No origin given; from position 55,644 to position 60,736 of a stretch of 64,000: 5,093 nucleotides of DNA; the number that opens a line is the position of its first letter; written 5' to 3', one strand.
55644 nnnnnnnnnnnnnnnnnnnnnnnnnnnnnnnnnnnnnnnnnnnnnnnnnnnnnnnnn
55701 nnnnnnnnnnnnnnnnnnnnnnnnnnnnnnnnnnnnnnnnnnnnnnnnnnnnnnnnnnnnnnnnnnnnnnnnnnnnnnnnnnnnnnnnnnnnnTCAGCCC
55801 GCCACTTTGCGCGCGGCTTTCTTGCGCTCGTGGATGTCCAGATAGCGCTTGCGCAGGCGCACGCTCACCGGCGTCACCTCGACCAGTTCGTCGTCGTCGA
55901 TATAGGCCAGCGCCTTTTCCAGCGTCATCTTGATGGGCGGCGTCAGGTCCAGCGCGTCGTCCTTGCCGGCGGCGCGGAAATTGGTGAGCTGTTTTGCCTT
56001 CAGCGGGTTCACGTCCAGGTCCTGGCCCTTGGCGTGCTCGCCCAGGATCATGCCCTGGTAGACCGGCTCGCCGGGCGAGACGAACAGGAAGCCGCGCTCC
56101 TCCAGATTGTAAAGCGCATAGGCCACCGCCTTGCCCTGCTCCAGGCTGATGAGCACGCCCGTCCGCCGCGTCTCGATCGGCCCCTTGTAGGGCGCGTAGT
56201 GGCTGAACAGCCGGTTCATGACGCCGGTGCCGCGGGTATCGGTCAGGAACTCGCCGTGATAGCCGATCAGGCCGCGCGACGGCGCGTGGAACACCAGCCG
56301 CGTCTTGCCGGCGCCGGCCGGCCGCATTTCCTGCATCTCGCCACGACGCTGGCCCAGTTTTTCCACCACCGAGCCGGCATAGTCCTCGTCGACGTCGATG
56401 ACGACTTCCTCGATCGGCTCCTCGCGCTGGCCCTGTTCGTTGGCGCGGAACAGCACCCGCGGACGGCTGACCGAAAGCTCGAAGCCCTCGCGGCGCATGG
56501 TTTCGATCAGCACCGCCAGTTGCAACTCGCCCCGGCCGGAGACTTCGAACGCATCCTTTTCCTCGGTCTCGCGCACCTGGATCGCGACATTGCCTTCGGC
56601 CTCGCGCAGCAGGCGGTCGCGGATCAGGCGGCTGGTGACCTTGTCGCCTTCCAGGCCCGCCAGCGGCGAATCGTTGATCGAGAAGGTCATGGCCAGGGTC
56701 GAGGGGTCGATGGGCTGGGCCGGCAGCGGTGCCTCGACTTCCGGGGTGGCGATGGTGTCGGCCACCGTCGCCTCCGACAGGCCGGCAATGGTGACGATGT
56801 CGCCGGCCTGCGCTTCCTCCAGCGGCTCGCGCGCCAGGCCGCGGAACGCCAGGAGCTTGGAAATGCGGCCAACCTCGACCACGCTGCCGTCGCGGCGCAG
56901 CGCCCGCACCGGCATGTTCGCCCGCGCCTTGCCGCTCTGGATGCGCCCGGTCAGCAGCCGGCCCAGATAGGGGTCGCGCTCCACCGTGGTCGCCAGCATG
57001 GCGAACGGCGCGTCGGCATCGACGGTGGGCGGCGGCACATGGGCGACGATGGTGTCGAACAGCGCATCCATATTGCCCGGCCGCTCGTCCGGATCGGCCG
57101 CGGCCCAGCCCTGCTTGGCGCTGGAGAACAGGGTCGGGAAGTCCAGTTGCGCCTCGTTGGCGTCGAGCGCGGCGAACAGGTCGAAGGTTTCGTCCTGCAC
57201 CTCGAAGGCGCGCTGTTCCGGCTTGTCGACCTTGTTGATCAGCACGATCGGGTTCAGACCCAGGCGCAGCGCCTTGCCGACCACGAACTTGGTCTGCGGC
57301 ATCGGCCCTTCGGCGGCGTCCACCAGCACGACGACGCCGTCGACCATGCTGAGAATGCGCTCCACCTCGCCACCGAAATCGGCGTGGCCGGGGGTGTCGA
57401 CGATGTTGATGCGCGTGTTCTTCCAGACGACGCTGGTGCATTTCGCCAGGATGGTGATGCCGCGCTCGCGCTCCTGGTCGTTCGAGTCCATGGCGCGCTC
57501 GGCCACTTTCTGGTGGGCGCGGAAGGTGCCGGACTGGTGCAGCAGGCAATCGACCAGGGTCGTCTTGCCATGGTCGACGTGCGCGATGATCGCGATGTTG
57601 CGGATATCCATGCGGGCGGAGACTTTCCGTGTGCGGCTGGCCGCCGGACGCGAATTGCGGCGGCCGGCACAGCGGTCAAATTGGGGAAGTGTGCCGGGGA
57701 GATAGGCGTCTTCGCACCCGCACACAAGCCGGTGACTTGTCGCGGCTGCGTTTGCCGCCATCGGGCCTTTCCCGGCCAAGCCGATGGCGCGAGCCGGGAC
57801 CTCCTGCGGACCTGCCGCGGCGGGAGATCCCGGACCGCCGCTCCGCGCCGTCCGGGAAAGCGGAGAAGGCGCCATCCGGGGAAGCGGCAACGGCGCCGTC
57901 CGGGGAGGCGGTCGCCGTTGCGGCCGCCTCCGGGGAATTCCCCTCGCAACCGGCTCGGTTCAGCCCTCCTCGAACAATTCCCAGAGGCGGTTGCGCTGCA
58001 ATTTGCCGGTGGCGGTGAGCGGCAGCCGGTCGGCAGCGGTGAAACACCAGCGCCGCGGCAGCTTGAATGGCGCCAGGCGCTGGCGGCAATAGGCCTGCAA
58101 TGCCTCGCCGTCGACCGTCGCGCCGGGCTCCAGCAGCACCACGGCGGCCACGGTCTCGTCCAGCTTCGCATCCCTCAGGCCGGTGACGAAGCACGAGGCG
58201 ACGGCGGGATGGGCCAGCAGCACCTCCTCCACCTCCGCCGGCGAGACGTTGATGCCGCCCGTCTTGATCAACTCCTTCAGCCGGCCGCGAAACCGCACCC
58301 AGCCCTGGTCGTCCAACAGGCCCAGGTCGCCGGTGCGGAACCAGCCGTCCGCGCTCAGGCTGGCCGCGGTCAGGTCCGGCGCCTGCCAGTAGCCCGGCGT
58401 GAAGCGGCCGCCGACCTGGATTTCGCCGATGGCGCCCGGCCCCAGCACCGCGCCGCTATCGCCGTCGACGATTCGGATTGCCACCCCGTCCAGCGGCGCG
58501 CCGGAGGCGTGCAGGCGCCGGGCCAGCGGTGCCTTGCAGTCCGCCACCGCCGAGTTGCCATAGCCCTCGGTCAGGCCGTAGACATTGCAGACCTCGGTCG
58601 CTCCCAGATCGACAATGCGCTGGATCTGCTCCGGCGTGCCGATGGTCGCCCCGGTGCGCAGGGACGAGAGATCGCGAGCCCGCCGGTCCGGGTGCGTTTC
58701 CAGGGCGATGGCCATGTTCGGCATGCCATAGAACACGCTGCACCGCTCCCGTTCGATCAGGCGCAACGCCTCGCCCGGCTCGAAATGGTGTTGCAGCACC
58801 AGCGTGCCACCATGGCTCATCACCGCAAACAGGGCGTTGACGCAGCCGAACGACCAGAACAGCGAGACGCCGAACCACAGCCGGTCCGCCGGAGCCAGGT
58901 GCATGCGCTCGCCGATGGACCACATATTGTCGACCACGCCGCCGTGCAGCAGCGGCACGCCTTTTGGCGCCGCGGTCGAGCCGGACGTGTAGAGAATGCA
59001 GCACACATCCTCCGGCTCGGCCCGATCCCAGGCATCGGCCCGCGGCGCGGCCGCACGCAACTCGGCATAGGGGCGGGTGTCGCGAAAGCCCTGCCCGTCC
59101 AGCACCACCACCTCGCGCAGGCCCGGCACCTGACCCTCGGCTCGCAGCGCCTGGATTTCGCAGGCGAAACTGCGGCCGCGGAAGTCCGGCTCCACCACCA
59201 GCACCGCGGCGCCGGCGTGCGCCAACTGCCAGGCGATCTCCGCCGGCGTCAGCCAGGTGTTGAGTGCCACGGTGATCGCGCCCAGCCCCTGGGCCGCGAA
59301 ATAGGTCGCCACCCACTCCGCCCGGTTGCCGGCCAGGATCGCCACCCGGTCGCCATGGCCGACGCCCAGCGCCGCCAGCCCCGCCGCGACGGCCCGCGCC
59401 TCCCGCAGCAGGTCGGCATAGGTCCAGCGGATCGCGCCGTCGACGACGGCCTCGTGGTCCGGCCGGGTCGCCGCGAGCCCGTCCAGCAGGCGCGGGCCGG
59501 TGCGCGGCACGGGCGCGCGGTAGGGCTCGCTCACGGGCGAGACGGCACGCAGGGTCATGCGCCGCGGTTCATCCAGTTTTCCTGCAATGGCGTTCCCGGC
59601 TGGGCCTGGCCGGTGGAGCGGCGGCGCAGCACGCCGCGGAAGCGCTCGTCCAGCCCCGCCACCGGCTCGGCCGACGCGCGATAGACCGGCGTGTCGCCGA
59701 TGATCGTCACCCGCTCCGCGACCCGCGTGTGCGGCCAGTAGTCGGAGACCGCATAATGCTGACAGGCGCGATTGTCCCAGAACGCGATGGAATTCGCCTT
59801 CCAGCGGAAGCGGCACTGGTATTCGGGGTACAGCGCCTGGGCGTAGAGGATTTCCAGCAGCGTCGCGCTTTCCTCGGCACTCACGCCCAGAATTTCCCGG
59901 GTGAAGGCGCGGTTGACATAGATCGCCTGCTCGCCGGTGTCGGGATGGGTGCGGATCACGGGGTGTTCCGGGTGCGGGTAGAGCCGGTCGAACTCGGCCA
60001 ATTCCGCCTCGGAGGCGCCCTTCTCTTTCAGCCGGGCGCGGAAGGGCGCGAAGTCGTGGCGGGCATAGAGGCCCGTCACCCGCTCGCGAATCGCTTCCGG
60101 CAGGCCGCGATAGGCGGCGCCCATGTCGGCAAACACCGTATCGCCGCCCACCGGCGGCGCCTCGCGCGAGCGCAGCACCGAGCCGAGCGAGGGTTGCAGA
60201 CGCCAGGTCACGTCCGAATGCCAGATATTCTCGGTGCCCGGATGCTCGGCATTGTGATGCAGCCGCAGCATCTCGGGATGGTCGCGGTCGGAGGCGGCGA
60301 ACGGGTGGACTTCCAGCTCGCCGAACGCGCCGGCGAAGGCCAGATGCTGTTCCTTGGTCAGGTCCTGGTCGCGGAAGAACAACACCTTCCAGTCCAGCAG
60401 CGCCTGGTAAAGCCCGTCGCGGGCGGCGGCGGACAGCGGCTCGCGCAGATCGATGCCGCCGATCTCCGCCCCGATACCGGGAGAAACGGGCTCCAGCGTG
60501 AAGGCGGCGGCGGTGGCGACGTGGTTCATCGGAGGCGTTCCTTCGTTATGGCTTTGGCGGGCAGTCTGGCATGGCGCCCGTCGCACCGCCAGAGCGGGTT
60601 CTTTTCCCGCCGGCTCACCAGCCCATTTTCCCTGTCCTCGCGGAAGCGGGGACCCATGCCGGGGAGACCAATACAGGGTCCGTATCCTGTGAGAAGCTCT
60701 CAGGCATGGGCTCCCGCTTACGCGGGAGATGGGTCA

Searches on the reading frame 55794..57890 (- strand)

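Call 9: search_protein_families(library=pfam, proteins=[window:55794-57890:-], max_evalue=0.001)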
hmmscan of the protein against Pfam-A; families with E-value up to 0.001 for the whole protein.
window:55794-57890:- (698 aa): 6 families
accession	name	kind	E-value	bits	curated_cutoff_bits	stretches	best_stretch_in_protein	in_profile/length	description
PF00009.33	GTP_EFTU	-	6.6e-58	195.8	26.5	1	95-287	2-188/188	Elongation factor Tu GTP binding domain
PF21018.2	BipA_C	-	5.5e-46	155.3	23.8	1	577-685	1-109/110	TypA/BipA C-terminal domain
PF00679.30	EFG_C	-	8.6e-23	80.6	27.9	1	490-573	3-86/89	Elongation factor G C-terminus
PF03144.31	GTP_EFTU_D2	-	2.2e-12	47.7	30.3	1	310-381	1-73/73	Elongation factor Tu domain 2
PF22042.2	EF-G_D2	-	2.3e-09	37.6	27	1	302-379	8-80/84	Elongation factor G domain 2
PF01926.29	MMR_HSR1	-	0.00026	21.5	21.9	1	99-220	2-113/113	50S ribosome-binding GTPase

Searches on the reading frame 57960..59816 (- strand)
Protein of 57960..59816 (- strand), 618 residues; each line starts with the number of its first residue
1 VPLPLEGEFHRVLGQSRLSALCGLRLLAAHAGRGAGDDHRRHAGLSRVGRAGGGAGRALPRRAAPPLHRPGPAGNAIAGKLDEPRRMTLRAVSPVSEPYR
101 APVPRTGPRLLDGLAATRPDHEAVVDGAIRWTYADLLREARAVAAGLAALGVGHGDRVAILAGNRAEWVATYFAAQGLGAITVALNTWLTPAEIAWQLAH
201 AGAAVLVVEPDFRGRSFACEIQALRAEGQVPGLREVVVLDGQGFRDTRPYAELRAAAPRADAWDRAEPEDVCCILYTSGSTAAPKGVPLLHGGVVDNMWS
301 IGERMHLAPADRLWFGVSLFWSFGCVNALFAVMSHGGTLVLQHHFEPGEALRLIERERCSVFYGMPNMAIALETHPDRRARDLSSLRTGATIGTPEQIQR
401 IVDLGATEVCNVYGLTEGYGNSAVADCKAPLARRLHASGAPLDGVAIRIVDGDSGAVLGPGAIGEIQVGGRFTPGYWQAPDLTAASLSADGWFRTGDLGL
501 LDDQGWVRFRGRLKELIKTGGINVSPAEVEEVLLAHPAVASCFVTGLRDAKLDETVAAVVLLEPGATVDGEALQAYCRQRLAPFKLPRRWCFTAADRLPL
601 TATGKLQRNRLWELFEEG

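Call 9: search_protein_families(library=pfam, proteins=[window:57960-59816:-], max_evalue=0.001)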
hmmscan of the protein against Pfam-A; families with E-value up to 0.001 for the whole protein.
window:57960-59816:- (618 aa): 2 families
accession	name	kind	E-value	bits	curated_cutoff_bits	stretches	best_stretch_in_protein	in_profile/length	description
PF00501.34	AMP-binding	-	3.4e-79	266.9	29.9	1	115-477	5-384/384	AMP-binding enzyme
PF13193.12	AMP-binding_C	-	1.5e-15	58.3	24.5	1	528-605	1-76/76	AMP-binding enzyme C-terminal domain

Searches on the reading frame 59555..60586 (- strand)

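Call 9: search_protein_families(library=pfam, proteins=[window:59555-60586:-], max_evalue=0.001)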
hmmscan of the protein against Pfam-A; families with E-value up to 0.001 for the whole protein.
window:59555-60586:- (343 aa): 1 family
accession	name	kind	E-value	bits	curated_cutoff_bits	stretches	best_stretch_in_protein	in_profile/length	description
PF02668.22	TauD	-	1.4e-64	219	27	1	31-293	2-266/267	Taurine catabolism dioxygenase TauD, TfdA family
